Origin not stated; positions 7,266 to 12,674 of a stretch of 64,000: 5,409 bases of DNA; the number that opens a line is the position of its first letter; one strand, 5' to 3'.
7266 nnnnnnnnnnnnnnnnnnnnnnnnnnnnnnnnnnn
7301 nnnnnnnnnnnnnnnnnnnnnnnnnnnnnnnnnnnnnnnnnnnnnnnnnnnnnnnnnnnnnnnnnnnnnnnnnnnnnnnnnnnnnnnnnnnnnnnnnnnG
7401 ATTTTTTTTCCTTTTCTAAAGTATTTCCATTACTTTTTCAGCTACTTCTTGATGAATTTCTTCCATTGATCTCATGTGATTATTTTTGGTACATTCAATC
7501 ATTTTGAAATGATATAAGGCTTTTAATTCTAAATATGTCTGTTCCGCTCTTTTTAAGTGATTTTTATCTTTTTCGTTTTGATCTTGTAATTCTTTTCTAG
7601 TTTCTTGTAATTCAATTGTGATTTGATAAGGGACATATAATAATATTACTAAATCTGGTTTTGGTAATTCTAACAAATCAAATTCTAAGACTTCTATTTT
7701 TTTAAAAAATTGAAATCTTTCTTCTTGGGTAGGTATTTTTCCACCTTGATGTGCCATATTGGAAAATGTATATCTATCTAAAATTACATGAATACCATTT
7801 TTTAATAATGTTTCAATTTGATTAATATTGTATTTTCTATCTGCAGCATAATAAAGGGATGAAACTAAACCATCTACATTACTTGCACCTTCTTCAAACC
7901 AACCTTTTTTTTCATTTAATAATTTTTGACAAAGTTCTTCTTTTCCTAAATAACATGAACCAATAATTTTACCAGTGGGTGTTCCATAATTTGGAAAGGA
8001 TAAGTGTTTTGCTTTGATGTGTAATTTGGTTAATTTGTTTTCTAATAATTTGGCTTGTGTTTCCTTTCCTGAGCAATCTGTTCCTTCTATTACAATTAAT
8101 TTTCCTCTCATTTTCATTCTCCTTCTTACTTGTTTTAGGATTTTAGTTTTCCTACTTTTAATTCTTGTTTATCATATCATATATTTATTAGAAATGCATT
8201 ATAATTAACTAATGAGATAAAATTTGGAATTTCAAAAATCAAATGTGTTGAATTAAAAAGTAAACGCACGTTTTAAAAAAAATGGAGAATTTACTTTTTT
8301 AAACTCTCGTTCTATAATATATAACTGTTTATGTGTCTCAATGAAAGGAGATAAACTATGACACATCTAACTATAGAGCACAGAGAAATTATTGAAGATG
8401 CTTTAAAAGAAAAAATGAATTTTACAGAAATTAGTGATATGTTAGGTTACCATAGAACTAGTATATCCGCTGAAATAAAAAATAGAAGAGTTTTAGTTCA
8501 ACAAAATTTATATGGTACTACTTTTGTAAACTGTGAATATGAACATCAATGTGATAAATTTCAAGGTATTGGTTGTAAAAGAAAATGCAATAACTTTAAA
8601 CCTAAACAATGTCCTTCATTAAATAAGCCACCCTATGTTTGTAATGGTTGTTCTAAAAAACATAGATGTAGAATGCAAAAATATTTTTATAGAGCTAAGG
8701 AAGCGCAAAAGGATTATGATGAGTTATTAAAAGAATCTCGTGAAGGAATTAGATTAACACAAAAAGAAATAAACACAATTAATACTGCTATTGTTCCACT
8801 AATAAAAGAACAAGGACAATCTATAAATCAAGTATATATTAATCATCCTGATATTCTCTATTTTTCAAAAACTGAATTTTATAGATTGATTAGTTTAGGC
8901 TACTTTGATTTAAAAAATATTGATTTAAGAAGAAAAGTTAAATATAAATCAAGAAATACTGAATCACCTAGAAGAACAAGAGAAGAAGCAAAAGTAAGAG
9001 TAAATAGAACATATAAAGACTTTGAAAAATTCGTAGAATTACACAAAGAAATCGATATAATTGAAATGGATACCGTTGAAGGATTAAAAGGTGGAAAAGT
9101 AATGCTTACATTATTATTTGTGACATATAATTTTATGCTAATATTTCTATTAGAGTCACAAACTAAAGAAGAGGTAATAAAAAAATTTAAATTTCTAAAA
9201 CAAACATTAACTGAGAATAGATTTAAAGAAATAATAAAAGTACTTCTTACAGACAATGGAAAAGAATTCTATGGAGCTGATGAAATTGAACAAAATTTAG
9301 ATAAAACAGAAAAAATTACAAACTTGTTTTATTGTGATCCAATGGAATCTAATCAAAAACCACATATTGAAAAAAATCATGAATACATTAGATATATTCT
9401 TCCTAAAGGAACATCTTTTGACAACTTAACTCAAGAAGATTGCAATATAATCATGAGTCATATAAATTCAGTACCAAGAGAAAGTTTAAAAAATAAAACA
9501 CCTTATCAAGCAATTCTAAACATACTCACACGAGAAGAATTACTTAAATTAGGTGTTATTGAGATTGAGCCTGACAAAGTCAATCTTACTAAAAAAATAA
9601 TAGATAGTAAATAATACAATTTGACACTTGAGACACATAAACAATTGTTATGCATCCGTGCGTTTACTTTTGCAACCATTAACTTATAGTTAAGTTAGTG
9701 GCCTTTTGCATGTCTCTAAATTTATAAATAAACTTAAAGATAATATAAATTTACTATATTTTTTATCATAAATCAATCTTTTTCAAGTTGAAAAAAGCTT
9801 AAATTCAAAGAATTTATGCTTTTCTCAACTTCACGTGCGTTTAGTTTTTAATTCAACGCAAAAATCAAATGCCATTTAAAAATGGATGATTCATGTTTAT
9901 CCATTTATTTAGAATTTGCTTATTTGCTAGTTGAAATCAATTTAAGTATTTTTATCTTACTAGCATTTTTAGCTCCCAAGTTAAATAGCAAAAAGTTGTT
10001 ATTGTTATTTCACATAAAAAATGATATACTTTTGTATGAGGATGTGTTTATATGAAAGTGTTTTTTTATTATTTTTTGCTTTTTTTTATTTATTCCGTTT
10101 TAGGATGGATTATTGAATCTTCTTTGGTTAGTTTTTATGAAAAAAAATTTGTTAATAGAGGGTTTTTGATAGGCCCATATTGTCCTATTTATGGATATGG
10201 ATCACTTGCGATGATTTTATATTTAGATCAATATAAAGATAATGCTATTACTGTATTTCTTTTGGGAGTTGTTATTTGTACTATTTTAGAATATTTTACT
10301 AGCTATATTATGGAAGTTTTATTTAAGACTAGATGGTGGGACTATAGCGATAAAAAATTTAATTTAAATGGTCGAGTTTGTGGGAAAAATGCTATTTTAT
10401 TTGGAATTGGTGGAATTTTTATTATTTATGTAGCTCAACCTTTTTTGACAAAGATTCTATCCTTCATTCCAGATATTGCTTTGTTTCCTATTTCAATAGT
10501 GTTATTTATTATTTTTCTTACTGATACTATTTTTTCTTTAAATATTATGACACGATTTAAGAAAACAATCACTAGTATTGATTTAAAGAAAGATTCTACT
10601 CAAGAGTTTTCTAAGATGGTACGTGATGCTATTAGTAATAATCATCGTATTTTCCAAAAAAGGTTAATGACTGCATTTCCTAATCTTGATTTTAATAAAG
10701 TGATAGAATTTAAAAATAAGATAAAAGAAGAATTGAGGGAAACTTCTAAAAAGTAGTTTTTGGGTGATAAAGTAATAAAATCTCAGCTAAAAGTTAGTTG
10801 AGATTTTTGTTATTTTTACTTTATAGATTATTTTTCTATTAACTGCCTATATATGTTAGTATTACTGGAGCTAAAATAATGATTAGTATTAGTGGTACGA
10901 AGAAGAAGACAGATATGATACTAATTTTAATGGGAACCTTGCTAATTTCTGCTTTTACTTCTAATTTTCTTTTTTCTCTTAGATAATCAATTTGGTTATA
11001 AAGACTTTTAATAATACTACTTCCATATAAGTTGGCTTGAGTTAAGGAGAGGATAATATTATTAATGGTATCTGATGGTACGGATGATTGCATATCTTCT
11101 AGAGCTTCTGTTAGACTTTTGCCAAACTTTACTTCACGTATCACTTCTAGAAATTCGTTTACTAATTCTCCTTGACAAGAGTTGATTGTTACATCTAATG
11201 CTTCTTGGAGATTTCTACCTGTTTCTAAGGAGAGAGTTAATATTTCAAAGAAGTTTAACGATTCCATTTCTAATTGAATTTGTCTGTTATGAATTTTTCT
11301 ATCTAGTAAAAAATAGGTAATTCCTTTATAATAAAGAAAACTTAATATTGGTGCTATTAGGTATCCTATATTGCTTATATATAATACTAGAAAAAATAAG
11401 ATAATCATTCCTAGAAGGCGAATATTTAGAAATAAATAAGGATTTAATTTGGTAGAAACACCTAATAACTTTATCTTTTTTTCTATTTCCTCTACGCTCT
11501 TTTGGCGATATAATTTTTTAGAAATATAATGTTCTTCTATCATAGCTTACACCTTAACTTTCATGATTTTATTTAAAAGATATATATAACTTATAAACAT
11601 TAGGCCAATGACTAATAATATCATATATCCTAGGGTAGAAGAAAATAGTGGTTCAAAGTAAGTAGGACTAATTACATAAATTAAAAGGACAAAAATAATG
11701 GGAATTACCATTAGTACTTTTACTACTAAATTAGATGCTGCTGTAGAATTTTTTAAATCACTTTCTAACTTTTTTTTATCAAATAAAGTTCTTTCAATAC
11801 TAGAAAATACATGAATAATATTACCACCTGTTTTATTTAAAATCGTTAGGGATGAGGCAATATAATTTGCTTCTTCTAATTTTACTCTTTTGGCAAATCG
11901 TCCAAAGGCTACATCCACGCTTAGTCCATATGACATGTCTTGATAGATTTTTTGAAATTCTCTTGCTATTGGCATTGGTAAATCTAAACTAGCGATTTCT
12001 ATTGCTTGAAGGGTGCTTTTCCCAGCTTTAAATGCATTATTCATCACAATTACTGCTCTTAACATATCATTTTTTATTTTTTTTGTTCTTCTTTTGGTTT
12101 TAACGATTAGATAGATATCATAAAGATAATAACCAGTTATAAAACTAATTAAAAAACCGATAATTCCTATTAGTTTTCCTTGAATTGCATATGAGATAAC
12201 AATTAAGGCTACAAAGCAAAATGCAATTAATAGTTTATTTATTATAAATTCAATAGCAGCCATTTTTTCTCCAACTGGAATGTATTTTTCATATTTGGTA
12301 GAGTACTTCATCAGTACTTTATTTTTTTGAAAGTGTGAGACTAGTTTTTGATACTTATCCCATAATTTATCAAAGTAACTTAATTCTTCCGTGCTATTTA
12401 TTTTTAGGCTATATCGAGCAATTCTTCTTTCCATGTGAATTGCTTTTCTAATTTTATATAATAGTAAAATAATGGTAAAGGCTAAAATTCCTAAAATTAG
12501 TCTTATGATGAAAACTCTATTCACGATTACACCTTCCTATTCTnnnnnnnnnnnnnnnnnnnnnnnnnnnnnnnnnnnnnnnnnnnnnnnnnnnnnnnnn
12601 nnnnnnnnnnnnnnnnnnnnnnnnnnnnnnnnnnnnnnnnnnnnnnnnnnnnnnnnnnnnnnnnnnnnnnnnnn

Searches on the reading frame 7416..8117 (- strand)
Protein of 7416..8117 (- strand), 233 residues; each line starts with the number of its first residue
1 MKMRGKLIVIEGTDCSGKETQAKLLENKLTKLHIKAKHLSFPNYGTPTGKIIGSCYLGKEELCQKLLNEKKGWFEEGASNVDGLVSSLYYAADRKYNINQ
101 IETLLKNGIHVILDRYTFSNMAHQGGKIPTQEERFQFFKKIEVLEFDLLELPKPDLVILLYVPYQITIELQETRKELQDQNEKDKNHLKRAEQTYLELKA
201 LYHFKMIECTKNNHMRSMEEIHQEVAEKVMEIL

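Call 5: search_protein_families(library=pfam, proteins=[window:7416-8117:-], max_evalue=1)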
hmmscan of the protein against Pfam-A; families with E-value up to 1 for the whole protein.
window:7416-8117:- (233 aa): 6 families
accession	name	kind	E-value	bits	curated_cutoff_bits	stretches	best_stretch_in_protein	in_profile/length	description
PF02223.23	Thymidylate_kin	-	4.6e-23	82.3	27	1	10-212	1-177/185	Thymidylate kinase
PF13238.12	AAA_18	-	0.0089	16.9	29.4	1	8-109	1-95/128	AAA domain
PF01712.25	dNK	-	0.057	13.6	27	1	8-230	1-199/203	Deoxynucleoside kinase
PF01583.26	APS_kinase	-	0.11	12.9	21.1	1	5-39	2-36/152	Adenylylsulphate kinase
PF07755.17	DUF1611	-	0.12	12.2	25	1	3-39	10-47/201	Domain of unknown function (DUF1611_C) P-loop domain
PF15775.10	DUF4703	-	0.48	10.7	27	1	172-227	7-58/186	Domain of unknown function (DUF4703)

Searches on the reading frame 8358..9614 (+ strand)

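Call 5: search_protein_families(library=pfam, proteins=[window:8358-9614:+], max_evalue=1)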
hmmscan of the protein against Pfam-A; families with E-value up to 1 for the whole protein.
window:8358-9614:+ (418 aa): 6 families
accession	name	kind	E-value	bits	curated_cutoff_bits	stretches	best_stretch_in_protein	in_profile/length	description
PF13936.12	HTH_38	-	5.6e-07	29.6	27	1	2-41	3-42/44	Helix-turn-helix domain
PF21020.4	Spectrin_4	-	0.043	14.5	24.2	1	292-334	32-73/100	Spectrin-like repeat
PF02154.20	FliM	-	0.044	14.1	27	1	352-406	30-84/192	Flagellar motor switch protein FliM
PF00665.32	rve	-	0.096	13.4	32.6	1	230-305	3-79/102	Integrase core domain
PF04545.22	Sigma70_r4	-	0.12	12.4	24.1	1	3-34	4-35/50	Sigma-70, region 4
PF06785.16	UPF0242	-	0.73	10.3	33.5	0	99-146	113-160/194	Uncharacterised protein family (UPF0242) N-terminus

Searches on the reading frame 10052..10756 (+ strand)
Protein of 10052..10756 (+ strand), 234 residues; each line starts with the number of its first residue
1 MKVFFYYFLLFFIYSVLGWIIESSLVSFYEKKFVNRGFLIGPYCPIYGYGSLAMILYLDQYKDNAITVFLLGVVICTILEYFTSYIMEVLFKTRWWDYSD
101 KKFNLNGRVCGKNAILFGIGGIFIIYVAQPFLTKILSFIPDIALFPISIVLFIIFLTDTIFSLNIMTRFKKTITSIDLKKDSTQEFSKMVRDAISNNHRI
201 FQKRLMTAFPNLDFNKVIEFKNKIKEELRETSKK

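Call 5: search_protein_families(library=pfam, proteins=[window:10052-10756:+], max_evalue=1)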
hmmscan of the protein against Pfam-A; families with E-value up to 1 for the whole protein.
window:10052-10756:+ (234 aa): 2 families
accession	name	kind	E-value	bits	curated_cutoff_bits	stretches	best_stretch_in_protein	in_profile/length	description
PF06541.16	ABC_trans_CmpB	-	6.6e-52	176.1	25.9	1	9-162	1-150/151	Putative ABC-transporter type IV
PF22597.2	DYN_lid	-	0.019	15.7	27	1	160-207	43-89/93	Dynein heavy chain, ATPase lid domain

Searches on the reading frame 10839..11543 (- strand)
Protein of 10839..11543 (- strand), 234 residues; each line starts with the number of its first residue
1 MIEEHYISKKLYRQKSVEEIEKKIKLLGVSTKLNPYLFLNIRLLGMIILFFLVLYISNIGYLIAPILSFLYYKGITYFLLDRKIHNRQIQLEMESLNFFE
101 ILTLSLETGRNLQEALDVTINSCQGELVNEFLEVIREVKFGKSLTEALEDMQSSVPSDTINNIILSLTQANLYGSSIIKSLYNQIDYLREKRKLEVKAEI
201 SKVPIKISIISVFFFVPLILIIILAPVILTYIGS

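Call 6: search_protein_families(library=ncbifam, proteins=[window:10839-11543:-], max_evalue=1)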
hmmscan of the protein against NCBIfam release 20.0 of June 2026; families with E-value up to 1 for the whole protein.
window:10839-11543:- (234 aa): 1 family
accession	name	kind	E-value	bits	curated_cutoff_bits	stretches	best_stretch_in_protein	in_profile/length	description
NF047826.1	T3SSXpsF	equivalog_domain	0.0074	15.1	650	1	94-198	67-167/405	type II secretion system protein XpsF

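Call 81: search_protein_families(library=pfam, proteins=[window:10839-11543:-], max_evalue=0.001)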
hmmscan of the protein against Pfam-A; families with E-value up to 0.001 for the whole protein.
window:10839-11543:- (234 aa): 1 family
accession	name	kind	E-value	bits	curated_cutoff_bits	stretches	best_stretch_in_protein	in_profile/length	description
PF00482.28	T2SSF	-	3.4e-16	59.8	25.2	1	98-224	1-124/125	Type II secretion system (T2SS), protein F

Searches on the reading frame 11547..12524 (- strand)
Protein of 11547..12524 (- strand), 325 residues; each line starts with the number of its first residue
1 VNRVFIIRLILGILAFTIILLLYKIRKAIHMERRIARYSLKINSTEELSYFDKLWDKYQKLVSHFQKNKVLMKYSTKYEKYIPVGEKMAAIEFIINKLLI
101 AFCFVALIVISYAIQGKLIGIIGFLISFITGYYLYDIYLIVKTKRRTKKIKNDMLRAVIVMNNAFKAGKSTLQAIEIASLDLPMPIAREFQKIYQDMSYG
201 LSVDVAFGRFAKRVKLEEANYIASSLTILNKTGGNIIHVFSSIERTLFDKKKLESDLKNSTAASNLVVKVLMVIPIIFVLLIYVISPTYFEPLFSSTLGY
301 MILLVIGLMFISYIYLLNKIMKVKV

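Call 6: search_protein_families(library=ncbifam, proteins=[window:11547-12524:-], max_evalue=1)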
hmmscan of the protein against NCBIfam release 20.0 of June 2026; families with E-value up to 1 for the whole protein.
window:11547-12524:- (325 aa): 1 family
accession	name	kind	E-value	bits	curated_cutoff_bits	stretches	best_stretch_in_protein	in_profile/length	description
NF058603.1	SCO2097_fam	equivalog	0.054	13.8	110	0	103-137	51-85/129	SCO2097 family morphological protein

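Call 81: search_protein_families(library=pfam, proteins=[window:11547-12524:-], max_evalue=0.001)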
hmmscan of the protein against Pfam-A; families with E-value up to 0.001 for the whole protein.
window:11547-12524:- (325 aa): 1 family
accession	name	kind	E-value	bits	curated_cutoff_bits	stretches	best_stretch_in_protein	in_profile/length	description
PF00482.28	T2SSF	-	3.8e-10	40.2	25.2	1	161-282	5-123/125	Type II secretion system (T2SS), protein F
